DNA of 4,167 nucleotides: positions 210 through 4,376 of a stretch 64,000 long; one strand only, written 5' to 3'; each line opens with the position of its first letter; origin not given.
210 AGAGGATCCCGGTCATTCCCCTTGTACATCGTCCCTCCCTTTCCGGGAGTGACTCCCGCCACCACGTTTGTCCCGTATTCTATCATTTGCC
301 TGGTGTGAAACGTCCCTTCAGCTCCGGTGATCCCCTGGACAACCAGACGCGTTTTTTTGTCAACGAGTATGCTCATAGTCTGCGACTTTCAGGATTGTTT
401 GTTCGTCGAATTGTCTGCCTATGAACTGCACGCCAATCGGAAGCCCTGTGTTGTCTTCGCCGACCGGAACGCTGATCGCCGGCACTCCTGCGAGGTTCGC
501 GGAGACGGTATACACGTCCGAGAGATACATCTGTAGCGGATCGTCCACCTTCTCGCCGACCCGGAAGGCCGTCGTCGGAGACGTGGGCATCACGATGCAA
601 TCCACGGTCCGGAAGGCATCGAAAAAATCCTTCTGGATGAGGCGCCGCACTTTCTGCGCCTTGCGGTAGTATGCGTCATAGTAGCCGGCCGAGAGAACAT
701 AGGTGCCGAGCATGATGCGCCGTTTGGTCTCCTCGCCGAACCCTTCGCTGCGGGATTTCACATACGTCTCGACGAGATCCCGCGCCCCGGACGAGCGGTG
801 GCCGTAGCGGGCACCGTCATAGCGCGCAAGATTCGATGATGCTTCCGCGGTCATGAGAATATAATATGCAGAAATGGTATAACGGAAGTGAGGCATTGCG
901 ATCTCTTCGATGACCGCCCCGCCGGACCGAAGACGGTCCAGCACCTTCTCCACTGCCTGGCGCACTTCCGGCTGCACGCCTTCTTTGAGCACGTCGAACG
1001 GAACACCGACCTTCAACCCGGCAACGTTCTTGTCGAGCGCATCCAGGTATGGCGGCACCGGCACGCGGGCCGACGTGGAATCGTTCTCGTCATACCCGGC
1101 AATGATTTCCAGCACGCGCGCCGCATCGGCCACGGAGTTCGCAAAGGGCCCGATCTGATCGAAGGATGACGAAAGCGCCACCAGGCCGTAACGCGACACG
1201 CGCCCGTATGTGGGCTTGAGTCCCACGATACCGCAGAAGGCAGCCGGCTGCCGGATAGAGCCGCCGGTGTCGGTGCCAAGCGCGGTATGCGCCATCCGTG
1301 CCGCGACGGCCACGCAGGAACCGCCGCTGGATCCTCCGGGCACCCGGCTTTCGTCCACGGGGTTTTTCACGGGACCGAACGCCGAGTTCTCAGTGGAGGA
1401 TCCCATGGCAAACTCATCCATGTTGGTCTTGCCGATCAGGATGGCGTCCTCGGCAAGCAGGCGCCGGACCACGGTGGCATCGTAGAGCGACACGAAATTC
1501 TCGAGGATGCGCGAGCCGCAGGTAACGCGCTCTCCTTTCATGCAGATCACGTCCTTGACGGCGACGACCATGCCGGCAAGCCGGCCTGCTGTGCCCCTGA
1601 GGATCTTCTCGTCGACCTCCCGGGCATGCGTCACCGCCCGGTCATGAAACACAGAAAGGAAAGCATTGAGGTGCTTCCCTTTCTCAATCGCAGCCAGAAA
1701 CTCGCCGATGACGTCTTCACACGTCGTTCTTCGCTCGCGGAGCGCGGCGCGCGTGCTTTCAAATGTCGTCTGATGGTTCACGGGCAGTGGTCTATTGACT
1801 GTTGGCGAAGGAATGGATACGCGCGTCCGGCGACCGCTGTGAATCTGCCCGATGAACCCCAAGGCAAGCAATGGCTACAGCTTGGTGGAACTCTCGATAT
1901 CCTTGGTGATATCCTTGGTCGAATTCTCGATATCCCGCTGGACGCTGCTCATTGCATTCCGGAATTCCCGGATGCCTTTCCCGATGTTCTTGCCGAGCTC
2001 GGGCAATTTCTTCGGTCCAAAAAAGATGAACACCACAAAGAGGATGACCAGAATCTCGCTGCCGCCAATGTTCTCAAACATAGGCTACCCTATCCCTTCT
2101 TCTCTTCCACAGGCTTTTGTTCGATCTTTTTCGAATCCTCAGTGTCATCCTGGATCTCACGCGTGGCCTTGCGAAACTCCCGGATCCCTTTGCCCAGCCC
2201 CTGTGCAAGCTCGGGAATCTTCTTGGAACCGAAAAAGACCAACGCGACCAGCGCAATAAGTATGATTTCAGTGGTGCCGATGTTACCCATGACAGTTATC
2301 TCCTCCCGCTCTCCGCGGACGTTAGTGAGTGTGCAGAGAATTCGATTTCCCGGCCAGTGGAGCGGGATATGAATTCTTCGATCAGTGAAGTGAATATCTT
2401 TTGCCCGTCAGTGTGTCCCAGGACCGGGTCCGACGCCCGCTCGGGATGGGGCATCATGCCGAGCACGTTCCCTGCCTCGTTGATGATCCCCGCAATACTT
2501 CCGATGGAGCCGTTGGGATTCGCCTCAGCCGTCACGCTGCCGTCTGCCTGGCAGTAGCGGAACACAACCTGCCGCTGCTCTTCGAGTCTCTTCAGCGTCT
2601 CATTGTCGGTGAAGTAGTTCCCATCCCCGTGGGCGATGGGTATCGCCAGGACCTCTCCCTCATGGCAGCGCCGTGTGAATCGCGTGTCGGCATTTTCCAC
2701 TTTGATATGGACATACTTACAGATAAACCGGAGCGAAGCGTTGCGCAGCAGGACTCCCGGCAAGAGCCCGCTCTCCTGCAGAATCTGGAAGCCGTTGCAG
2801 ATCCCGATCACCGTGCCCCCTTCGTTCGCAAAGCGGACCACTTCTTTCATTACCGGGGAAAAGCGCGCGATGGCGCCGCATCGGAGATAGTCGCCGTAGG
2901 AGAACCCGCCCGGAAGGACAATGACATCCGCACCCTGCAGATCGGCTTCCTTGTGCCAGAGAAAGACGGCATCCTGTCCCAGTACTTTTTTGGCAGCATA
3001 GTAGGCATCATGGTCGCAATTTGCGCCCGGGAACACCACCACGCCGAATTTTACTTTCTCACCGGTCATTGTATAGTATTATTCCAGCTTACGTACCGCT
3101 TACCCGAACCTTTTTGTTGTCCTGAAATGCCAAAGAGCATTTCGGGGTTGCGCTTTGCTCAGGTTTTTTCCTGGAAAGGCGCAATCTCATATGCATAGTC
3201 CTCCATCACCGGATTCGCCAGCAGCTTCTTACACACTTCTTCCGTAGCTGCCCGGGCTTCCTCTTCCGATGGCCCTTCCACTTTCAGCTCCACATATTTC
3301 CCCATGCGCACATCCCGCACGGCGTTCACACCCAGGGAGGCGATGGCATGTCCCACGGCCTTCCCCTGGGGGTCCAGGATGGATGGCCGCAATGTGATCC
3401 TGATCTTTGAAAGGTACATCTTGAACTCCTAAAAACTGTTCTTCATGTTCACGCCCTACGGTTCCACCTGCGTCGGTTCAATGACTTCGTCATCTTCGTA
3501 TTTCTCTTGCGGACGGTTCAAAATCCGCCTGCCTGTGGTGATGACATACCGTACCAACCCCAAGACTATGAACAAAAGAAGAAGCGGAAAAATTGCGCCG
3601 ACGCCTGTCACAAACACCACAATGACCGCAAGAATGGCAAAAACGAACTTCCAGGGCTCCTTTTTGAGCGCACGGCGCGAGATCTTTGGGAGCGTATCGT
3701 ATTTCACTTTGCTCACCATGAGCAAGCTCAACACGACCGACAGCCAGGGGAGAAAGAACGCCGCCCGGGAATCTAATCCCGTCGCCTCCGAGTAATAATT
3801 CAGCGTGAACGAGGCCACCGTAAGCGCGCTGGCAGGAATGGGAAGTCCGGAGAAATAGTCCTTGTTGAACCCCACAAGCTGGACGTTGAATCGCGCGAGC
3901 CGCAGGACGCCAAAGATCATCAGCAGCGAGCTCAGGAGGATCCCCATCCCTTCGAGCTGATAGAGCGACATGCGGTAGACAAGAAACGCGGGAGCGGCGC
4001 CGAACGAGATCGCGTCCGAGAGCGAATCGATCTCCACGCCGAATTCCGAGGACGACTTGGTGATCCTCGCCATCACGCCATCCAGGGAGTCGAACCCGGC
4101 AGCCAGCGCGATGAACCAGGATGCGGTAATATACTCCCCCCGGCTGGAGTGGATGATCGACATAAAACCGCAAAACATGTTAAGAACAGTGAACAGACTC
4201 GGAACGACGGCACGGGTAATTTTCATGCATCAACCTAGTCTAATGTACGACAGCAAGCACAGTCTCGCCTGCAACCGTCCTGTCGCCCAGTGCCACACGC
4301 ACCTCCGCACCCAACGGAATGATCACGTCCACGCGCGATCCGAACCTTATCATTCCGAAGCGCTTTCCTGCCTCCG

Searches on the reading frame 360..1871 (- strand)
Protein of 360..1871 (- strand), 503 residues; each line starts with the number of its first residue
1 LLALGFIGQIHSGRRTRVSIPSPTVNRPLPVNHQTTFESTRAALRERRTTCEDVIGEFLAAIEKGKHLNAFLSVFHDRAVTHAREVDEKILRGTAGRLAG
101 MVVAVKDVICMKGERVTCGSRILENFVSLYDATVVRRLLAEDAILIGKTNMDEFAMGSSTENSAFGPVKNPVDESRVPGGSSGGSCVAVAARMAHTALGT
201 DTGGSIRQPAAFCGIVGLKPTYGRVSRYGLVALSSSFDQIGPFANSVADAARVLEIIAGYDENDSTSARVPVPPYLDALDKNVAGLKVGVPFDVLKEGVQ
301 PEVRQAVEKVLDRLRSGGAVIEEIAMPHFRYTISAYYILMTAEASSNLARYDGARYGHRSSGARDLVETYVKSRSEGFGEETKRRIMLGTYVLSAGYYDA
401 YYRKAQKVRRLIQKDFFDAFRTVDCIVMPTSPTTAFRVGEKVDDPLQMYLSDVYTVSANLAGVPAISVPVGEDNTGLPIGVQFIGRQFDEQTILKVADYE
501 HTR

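Call 22: search_protein_families(library=pfam, proteins=[window:360-1871:-], max_evalue=0.001)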
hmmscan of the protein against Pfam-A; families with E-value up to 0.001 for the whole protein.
window:360-1871:- (503 aa): 1 family
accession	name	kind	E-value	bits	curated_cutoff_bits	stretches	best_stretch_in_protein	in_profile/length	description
PF01425.27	Amidase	-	1.8e-156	522.1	27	1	54-494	2-445/445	Amidase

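Call 55: find_homologous_proteins(query=window:360-1871:-, max_evalue=1e-50)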
Query window:360-1871:- (503 aa): 8000 proteins with E <= 1e-50 among 8000 candidates; the best 120 are listed.
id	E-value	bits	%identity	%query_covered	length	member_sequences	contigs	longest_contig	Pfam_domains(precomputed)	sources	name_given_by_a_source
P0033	0.0e+0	1048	100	94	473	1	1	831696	PF01425.27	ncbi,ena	-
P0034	3.9e-282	954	87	96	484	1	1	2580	PF01425.27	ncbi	-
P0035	1.6e-279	946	88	94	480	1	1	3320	PF01425.27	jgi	jgi:aspartyl-tRNA(Asn)/glutamyl-tRNA(Gln) amidotransferase subunit A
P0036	5.4e-279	944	88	94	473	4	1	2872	PF01425.27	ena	-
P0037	1.7e-276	936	88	94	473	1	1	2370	PF01425.27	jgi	jgi:aspartyl-tRNA(Asn)/glutamyl-tRNA(Gln) amidotransferase subunit A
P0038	1.1e-275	933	88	94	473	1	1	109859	PF01425.27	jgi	jgi:aspartyl-tRNA(Asn)/glutamyl-tRNA(Gln) amidotransferase subunit A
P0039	4.0e-274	928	88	94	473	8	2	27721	PF01425.27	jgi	jgi:aspartyl-tRNA(Asn)/glutamyl-tRNA(Gln) amidotransferase subunit A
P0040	9.4e-274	926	88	94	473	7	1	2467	PF01425.27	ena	-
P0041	2.1e-273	925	87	94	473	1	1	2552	PF01425.27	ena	-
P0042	2.9e-273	925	88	94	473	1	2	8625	PF01425.27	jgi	jgi:aspartyl-tRNA(Asn)/glutamyl-tRNA(Gln) amidotransferase subunit A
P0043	6.0e-269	911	87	93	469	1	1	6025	PF01425.27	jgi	jgi:aspartyl-tRNA(Asn)/glutamyl-tRNA(Gln) amidotransferase subunit A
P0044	1.9e-240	817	77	93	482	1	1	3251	PF01425.27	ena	-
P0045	8.5e-240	815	76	94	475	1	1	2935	PF01425.27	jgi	jgi:aspartyl-tRNA(Asn)/glutamyl-tRNA(Gln) amidotransferase subunit A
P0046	1.8e-238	810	77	92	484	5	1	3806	PF01425.27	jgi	jgi:aspartyl-tRNA(Asn)/glutamyl-tRNA(Gln) amidotransferase subunit A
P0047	2.0e-238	810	77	93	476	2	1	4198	PF01425.27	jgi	-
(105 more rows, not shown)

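Call 56: find_encoding_contigs(protein=P0033, flank=500, max_places=2)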
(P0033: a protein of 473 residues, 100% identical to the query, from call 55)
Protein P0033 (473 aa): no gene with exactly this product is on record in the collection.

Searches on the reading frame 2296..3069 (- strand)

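Call 22: search_protein_families(library=pfam, proteins=[window:2296-3069:-], max_evalue=0.001)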
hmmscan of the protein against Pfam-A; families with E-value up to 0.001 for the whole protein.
window:2296-3069:- (257 aa): 4 families
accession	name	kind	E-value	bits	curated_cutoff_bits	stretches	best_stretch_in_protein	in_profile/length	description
PF13507.12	GATase_5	-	1.1e-44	152.9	27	1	6-216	2-233/260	CobB/CobQ-like glutamine amidotransferase domain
PF07685.20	GATase_3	-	5.5e-08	33.1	27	1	35-104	27-95/196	CobB/CobQ-like glutamine amidotransferase domain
PF01965.30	DJ-1_PfpI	-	1.2e-06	28.9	26.6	1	40-105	55-115/165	DJ-1/PfpI family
PF09825.15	BPL_N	-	0.00082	18.8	24.2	0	44-93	47-91/283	Biotin-protein ligase, N terminal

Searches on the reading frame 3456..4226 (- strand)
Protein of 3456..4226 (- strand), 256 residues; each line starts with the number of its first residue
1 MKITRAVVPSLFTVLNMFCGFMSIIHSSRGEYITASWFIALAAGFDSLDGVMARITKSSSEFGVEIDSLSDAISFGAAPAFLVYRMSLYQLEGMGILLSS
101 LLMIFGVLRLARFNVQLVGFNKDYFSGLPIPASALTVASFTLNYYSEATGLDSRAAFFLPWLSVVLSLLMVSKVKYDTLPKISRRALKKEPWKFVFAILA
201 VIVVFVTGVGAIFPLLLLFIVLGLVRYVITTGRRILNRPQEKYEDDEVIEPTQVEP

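Call 22: search_protein_families(library=pfam, proteins=[window:3456-4226:-], max_evalue=0.001)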
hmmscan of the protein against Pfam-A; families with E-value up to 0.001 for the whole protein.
window:3456-4226:- (256 aa): 1 family
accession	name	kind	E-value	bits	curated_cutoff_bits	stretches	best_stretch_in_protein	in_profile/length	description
PF01066.26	CDP-OH_P_transf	-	2.5e-20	73.9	22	1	7-167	2-150/152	CDP-alcohol phosphatidyltransferase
